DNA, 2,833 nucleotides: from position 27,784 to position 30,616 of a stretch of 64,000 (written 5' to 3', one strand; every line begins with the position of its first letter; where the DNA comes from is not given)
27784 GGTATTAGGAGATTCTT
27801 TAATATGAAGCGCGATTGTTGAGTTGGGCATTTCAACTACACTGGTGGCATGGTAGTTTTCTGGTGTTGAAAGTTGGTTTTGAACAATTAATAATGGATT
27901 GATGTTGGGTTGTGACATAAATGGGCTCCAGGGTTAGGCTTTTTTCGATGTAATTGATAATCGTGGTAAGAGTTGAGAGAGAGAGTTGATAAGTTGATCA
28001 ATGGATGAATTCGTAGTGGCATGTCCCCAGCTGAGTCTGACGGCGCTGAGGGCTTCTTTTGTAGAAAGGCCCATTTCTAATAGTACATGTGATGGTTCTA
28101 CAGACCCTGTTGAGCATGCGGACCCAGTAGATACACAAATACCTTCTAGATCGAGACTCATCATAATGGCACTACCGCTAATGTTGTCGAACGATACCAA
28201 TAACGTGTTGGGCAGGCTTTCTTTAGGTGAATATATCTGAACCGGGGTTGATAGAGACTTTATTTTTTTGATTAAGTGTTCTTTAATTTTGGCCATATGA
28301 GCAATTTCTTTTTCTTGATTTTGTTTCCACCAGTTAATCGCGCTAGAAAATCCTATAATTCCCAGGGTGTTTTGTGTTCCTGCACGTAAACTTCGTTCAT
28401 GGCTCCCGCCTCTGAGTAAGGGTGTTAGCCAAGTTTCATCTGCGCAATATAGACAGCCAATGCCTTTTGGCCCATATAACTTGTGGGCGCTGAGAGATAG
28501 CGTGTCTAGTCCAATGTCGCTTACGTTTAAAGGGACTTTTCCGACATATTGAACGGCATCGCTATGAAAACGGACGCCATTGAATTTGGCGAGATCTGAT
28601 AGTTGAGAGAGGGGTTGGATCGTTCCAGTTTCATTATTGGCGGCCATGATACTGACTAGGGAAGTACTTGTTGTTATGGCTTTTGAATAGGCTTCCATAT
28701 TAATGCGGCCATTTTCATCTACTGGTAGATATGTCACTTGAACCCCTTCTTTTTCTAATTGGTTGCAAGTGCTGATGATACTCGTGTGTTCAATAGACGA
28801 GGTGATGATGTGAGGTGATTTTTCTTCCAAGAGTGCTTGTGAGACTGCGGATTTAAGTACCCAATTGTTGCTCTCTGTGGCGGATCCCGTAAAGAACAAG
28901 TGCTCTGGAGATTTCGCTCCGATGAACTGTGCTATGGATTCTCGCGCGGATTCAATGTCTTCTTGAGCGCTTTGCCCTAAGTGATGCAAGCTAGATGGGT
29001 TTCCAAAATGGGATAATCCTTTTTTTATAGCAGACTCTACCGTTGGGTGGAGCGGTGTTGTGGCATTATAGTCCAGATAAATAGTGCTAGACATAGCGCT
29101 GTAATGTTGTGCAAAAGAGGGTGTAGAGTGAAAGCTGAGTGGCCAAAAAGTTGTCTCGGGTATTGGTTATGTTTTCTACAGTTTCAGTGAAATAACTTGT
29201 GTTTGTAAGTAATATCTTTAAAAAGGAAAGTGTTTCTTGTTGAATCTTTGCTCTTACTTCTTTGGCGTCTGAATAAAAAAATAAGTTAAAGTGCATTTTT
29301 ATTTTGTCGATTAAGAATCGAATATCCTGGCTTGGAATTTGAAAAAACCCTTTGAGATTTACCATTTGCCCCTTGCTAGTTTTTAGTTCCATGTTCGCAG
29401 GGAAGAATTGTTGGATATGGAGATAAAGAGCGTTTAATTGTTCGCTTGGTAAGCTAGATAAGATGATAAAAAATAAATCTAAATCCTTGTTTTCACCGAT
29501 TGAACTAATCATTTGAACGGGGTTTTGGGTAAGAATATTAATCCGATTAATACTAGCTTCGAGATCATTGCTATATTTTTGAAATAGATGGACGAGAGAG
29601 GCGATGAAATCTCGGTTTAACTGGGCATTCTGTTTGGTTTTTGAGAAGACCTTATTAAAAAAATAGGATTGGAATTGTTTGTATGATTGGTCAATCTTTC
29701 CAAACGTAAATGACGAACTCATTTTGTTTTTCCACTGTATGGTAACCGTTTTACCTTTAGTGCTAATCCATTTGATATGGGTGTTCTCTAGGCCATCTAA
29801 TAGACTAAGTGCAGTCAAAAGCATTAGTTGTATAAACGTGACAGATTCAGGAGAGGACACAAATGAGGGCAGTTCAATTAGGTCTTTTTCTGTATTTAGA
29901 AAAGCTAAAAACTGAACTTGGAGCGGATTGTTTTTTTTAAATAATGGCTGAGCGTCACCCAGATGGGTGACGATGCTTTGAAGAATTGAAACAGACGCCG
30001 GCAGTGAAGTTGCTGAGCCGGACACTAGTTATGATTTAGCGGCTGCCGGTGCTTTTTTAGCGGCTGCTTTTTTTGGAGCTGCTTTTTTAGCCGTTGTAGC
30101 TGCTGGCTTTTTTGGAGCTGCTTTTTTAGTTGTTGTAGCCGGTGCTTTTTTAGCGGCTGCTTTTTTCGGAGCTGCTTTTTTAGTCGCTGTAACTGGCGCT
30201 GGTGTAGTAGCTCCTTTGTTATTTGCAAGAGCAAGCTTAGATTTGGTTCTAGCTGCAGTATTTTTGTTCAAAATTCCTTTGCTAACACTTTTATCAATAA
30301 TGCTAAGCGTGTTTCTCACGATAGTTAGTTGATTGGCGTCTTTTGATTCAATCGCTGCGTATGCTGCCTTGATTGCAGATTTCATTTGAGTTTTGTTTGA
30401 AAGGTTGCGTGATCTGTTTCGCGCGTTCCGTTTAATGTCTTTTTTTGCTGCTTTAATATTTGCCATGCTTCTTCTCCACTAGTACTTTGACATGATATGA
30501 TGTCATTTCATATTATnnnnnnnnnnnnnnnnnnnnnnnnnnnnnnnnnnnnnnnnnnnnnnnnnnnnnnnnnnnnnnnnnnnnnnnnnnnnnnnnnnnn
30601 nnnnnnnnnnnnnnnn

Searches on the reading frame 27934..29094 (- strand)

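Call 23: search_protein_families(library=pfam, proteins=[window:27934-29094:-], max_evalue=0.001)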
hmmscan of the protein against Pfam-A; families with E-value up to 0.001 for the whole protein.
window:27934-29094:- (386 aa): 3 families
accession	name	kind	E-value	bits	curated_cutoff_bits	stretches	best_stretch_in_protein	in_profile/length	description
PF00266.25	Aminotran_5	-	1.1e-81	275.1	21.5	1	5-368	1-371/371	Aminotransferase class-V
PF00155.27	Aminotran_1_2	-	1.7e-06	27.9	19.7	1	16-171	13-174/361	Aminotransferase class I and II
PF01212.27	Beta_elim_lyase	-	8.5e-05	22.4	27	1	52-180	39-169/288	Beta-eliminating lyase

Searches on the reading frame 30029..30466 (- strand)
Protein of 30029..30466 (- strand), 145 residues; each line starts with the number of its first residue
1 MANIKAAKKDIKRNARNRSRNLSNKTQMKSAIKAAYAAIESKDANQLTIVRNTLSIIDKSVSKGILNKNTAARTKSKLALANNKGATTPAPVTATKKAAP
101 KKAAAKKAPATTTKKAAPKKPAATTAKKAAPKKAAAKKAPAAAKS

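Call 23: search_protein_families(library=pfam, proteins=[window:30029-30466:-], max_evalue=0.001)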
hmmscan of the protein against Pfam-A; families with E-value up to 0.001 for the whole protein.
window:30029-30466:- (145 aa): 1 family
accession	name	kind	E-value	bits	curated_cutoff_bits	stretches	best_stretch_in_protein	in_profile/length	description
PF01649.23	Ribosomal_S20p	-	8.5e-18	65.2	29.5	1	2-81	1-81/83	Ribosomal protein S20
